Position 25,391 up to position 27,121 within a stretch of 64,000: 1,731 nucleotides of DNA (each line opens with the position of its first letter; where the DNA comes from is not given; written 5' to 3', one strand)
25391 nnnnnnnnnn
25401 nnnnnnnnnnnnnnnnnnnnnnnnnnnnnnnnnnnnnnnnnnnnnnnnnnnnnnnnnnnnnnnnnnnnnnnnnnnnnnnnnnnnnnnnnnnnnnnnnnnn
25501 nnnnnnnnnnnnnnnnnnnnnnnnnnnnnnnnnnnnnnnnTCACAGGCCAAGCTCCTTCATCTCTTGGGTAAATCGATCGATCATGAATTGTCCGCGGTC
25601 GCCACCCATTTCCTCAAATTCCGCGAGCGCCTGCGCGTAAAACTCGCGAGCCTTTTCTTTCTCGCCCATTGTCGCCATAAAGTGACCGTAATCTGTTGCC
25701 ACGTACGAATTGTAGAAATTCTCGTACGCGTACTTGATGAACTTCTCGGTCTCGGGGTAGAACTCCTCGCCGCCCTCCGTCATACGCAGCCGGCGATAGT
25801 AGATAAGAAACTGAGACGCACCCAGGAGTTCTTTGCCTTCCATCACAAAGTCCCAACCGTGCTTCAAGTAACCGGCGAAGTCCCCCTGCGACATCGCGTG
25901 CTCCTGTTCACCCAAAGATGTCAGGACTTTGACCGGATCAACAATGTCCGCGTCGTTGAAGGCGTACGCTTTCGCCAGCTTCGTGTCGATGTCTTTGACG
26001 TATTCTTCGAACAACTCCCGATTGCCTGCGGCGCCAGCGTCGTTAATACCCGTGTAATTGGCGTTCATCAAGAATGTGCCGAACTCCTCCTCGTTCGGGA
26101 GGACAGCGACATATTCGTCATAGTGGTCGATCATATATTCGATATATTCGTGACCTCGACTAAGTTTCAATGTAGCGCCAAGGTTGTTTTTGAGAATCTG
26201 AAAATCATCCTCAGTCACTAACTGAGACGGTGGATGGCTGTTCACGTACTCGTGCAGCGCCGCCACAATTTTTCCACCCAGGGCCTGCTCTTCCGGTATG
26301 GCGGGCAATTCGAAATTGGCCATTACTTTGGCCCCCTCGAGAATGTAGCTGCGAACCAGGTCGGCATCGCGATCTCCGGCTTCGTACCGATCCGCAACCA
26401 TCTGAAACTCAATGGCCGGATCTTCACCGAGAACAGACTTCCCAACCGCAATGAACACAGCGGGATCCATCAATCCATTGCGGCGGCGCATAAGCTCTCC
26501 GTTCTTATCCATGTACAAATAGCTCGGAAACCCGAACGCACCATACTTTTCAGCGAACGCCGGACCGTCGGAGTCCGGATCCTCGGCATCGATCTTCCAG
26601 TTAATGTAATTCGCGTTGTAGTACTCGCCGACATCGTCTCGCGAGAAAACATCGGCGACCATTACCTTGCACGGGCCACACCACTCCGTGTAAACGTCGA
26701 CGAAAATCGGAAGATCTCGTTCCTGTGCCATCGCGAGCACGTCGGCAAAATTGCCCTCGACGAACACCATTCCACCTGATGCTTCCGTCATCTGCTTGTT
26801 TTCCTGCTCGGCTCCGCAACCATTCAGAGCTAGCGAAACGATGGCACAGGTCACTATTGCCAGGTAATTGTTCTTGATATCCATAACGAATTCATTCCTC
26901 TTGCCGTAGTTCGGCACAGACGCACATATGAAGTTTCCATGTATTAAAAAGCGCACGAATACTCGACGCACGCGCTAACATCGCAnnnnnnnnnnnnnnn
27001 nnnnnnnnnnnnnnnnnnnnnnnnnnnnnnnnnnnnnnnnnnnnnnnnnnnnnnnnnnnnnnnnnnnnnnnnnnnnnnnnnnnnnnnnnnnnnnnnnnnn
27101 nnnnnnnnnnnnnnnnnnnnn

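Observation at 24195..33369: TCS, TonB receptor and three tandem thioredoxin lipoproteins in one cassette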

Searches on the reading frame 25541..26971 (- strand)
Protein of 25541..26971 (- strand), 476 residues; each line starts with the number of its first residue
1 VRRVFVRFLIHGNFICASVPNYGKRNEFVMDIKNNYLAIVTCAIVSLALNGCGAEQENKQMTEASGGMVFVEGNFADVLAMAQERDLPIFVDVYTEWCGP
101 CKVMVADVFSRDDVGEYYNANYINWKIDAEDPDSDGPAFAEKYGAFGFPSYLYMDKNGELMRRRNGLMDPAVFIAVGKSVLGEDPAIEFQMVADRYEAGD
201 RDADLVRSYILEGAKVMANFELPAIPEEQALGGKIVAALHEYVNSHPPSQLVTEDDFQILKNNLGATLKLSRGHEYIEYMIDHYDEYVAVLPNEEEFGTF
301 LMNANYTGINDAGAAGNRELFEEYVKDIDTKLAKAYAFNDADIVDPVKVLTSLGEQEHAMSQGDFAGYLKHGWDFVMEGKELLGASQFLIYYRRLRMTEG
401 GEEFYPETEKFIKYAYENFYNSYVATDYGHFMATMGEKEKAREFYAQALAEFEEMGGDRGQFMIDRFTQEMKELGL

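Call 3: search_protein_families(library=pfam, proteins=[window:25541-26971:-], max_evalue=0.01)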
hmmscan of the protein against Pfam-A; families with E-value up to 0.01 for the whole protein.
window:25541-26971:- (476 aa): 4 families
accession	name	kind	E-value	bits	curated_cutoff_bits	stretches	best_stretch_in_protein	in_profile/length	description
PF13899.12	Thioredoxin_7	-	7.4e-11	42.5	27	1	75-155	6-82/83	Thioredoxin-like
PF13098.12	Thioredoxin_2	-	3e-10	40.8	27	1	84-175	3-102/104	Thioredoxin-like domain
PF03190.21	Thioredox_DsbH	-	3.3e-09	37.3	27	1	77-135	28-87/163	Protein of unknown function, DUF255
PF00085.26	Thioredoxin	-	5e-05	23.7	23.5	1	74-165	9-89/103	Thioredoxin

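Call 4: search_protein_families(library=ncbifam, proteins=[window:25541-26971:-], max_evalue=0.01)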
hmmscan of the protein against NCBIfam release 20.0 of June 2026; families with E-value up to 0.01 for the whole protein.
window:25541-26971:- (476 aa): 7 families
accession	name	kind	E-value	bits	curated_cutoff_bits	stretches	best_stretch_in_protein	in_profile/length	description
NF001419.0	PRK00293.1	subfamily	1.9e-10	40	330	1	35-175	423-567/574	protein-disulfide reductase DsbD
NF045694.1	seleno_TsoB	exception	1e-09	37.1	805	1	73-162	461-551/572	rhodanese/DsbD fusion-like selenoprotein TsoB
TIGR01068.1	thioredoxin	equivalog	2.2e-08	34.2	96.8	1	80-173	8-93/101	thioredoxin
NF006898.0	PRK09381.1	equivalog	3.3e-08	33.9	138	1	86-166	21-93/109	thioredoxin TrxA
NF008229.0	PRK10996.1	equivalog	4.9e-05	23.1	125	1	77-173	43-131/141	thioredoxin TrxC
TIGR01126.1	pdi_dom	equivalog_domain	0.0015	18.8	107.2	1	83-159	11-83/105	protein disulfide-isomerase domain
NF002854.0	PRK03147.1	subfamily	0.0086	16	170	0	25-161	4-132/176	thiol-disulfide oxidoreductase ResA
